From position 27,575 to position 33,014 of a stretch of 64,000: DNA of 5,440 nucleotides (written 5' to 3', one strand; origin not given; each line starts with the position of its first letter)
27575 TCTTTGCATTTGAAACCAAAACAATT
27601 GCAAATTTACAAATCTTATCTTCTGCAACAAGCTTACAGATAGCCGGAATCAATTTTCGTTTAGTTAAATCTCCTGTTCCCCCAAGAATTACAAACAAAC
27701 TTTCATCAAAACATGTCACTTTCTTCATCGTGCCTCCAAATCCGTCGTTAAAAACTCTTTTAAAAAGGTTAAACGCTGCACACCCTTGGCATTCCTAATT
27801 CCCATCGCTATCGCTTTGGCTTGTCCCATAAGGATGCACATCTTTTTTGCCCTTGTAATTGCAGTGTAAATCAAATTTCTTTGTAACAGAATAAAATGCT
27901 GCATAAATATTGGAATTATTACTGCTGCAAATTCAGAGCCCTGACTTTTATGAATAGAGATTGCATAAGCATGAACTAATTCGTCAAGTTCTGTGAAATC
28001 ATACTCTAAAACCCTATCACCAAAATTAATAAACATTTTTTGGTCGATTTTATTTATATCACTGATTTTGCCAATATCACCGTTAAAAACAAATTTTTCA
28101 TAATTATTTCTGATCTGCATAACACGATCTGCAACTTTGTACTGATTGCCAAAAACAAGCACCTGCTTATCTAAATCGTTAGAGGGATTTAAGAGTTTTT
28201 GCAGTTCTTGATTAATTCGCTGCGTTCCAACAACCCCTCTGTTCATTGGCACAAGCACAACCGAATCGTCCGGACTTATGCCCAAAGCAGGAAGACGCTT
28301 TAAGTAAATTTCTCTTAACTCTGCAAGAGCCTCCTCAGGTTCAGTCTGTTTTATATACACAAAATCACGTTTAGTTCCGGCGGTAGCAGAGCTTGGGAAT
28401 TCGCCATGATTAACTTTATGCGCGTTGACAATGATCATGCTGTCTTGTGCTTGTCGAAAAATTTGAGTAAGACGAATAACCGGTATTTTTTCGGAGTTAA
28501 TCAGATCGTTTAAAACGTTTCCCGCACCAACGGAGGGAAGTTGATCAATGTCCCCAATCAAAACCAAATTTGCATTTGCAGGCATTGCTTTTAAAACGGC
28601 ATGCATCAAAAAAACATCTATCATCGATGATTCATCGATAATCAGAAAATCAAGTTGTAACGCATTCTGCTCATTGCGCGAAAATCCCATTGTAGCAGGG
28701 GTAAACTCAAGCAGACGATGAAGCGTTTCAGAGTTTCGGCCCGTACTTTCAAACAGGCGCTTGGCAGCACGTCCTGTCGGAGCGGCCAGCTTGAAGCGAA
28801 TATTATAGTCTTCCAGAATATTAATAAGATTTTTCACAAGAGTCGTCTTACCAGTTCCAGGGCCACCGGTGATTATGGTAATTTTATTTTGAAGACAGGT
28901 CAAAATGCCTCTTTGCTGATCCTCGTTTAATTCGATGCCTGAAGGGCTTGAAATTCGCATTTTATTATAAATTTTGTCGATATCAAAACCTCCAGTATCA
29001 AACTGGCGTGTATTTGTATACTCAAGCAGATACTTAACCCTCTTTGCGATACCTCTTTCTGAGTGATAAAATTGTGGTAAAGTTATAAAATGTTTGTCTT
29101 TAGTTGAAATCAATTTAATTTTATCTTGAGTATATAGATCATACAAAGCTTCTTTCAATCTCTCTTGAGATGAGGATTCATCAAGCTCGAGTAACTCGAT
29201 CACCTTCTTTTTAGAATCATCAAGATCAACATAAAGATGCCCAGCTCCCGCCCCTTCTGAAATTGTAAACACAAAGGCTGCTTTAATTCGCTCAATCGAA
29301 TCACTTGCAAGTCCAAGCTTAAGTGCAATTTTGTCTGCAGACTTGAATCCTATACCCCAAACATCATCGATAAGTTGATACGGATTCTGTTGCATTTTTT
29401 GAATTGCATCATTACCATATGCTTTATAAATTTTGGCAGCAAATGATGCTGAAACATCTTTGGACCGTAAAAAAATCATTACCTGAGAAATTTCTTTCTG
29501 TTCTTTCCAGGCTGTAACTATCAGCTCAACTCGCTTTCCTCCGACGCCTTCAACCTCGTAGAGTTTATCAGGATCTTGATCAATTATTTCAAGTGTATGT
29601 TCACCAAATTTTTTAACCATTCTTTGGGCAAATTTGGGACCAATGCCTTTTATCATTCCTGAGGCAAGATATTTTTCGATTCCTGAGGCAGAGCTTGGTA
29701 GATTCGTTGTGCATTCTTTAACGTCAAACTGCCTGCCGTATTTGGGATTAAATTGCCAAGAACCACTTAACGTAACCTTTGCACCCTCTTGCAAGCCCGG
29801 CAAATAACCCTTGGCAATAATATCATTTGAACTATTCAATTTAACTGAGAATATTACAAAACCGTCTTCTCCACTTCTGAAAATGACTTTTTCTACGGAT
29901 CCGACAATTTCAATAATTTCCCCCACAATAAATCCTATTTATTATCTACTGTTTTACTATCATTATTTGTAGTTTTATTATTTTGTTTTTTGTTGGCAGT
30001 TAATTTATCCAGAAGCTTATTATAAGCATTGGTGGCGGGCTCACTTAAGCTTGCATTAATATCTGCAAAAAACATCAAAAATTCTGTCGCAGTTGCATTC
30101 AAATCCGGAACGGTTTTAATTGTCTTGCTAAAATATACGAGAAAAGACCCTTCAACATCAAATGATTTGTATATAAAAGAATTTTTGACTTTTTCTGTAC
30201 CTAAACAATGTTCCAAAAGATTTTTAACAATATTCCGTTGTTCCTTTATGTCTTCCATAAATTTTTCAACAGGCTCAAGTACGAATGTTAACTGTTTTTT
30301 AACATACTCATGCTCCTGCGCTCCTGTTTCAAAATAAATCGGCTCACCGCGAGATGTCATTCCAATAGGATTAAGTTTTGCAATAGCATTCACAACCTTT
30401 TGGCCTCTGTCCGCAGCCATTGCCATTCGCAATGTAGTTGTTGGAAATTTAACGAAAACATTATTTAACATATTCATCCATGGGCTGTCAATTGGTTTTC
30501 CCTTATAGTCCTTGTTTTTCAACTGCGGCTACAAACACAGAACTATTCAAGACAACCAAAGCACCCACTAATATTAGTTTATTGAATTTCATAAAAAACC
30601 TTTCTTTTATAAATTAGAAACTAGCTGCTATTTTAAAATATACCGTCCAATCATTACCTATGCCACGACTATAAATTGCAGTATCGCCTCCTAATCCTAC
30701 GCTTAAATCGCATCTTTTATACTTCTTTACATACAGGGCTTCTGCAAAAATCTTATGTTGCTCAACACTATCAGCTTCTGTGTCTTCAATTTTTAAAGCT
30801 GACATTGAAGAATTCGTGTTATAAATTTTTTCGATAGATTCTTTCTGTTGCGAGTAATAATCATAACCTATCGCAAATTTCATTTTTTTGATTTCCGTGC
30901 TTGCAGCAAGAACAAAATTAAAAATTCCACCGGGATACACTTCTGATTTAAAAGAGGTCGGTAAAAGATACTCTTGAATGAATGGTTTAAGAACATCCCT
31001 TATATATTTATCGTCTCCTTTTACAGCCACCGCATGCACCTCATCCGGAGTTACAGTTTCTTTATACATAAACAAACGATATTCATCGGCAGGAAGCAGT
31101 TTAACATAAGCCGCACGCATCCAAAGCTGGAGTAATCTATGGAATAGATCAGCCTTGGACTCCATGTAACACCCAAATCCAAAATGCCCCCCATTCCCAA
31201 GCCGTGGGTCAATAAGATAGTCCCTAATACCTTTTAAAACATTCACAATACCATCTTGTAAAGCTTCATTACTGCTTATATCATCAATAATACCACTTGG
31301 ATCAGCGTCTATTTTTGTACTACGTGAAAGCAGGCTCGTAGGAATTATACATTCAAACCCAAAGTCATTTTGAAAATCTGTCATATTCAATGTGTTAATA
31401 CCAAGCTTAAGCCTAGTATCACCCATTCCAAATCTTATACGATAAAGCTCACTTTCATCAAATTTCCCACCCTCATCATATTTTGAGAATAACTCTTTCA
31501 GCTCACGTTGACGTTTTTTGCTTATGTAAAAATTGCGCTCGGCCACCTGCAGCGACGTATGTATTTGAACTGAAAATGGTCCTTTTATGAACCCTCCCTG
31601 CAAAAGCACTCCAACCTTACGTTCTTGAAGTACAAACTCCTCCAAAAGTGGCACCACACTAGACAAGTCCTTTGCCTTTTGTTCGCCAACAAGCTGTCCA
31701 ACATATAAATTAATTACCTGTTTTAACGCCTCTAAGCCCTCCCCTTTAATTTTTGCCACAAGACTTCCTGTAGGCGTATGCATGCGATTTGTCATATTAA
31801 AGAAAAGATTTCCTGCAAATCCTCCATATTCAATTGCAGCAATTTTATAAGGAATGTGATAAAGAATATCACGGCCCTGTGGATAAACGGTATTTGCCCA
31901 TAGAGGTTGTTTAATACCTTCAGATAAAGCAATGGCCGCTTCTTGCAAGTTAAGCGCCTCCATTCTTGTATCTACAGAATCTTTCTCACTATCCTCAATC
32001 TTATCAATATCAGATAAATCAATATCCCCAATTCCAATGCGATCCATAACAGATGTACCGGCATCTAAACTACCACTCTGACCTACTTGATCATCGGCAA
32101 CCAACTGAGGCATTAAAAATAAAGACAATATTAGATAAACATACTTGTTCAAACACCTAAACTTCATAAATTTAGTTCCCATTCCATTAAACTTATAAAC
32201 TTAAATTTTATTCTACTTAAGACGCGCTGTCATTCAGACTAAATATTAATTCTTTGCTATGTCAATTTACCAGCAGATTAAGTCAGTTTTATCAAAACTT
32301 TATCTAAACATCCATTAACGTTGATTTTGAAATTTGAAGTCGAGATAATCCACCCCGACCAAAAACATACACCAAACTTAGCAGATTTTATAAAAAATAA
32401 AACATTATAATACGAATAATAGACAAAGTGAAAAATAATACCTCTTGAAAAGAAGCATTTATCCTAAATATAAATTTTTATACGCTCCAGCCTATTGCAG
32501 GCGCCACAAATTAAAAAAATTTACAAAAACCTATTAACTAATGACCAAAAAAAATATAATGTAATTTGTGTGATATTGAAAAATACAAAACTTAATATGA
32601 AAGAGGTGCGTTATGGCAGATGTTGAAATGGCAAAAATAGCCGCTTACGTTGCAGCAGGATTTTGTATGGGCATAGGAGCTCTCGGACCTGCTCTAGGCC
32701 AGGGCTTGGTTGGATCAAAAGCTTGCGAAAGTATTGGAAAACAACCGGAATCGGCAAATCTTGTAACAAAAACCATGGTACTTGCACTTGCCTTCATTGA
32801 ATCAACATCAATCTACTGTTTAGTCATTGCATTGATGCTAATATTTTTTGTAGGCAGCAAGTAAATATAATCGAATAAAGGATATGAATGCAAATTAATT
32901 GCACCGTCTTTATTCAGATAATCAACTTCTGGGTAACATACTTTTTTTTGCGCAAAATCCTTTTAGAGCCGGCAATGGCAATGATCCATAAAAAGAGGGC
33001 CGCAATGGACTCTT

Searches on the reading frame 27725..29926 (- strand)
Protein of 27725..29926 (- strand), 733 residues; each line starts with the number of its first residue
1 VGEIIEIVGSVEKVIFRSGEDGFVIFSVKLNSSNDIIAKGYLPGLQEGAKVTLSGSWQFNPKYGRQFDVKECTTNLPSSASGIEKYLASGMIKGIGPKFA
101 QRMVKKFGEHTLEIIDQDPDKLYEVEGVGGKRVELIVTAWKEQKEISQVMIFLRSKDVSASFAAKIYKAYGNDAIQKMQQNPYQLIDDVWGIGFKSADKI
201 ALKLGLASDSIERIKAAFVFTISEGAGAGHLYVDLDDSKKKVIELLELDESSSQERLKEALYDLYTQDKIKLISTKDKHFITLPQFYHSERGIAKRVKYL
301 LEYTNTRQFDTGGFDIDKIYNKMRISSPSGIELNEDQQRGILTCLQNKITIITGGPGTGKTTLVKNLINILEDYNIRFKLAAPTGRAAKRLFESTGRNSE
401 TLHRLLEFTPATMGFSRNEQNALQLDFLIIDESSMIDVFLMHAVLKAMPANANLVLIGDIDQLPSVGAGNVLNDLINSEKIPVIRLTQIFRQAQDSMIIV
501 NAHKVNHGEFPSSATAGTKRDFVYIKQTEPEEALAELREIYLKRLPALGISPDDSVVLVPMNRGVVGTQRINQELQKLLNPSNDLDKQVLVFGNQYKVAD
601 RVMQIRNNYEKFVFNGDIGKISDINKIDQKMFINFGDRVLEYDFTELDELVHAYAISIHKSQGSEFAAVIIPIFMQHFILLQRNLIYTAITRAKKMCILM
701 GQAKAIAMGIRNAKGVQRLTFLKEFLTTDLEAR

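Call 41: search_protein_families(library=pfam, proteins=[window:27725-29926:-], max_evalue=0.001)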
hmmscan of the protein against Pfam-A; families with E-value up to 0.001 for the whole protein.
window:27725-29926:- (733 aa): 17 families
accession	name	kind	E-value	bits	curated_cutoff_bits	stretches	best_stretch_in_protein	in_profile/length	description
PF13245.12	AAA_19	-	1.9e-40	138.5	25.1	1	337-467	1-133/134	AAA domain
PF13604.12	AAA_30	-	2.2e-40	138.9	27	1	332-523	1-186/191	AAA domain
PF14490.11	HHH_RecD2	-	1.4e-37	127.9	27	2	142-232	1-92/92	ATP-dependent RecD2 DNA helicase HHH domain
PF23139.1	OB_YrrC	-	3.6e-19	68.9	27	1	6-77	3-76/76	ATP-dependent DNA helicase YrrC, OB-fold domain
PF18335.7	SH3_13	-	3.7e-19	68.7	41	1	571-635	1-65/65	ATP-dependent RecD-like DNA helicase SH3 domain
PF13538.12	UvrD_C_2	-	2e-18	66.4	27.4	1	652-700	1-52/52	UvrD-like helicase C-terminal domain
PF13086.12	AAA_11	-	3.5e-11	43.8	27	1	332-388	1-65/257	AAA domain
PF01443.25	Viral_helicase1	-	3e-09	37.5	21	1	351-480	2-115/228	Viral superfamily 1 RNA helicase core domain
PF14520.12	HHH_5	-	8.4e-09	36.2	27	1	92-142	7-57/57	Helix-hairpin-helix domain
PF13401.12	AAA_22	-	1.7e-07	32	27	1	347-437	5-97/130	AAA domain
PF13521.12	AAA_28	-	5e-05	24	27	1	351-446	3-95/164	AAA domain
PF05127.21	NAT10_TcmA_helicase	-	7e-05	23.2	22.7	1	351-448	1-113/176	RNA cytidine acetyltransferase NAT10/TcmA, helicase domain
PF02562.22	PhoH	-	0.0002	21.4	27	0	334-364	6-36/205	PhoH-like protein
PF20720.3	nSTAND3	-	0.00021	21.5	27.2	0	346-373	16-43/155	Novel STAND NTPase 3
PF07728.20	AAA_5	-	0.00048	20.6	22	0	351-511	3-130/139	AAA domain (dynein-related subfamily)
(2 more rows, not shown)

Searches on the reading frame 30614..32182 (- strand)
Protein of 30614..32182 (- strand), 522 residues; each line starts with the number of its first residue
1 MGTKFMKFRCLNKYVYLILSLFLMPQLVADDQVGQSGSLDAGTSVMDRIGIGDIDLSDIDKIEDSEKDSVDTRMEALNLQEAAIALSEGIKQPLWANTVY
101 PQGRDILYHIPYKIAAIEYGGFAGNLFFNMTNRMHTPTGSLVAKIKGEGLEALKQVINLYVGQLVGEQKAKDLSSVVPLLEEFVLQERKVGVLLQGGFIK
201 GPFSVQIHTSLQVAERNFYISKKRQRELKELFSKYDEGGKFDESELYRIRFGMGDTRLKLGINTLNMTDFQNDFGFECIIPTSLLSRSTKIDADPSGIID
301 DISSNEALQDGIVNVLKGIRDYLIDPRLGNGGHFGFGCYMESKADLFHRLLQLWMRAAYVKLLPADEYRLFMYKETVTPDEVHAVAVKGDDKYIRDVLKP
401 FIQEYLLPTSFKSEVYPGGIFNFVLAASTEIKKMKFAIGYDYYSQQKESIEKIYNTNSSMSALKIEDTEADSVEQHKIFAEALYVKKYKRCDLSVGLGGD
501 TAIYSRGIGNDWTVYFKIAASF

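Call 41: search_protein_families(library=pfam, proteins=[window:30614-32182:-], max_evalue=0.001)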
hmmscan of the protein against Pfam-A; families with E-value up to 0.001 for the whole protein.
window:30614-32182:- (522 aa): 0 families

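Call 44: find_encoding_contigs(protein=window:30617-32182:-, flank=10000, max_places=6)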
Protein window:30617-32182:- (522 aa): no gene with exactly this product is on record in the collection.

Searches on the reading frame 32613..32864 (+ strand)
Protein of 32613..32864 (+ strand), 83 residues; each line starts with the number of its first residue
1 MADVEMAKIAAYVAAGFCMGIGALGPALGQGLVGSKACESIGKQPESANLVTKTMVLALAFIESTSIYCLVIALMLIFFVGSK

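Call 7: search_protein_families(library=pfam, proteins=[window:32613-32864:+], max_evalue=0.01)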
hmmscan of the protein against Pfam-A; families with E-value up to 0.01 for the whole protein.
window:32613-32864:+ (83 aa): 1 family
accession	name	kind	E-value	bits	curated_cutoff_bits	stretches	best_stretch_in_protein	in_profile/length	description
PF00137.26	ATP-synt_C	-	2.9e-18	66.3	24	1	14-76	2-60/60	ATP synthase subunit C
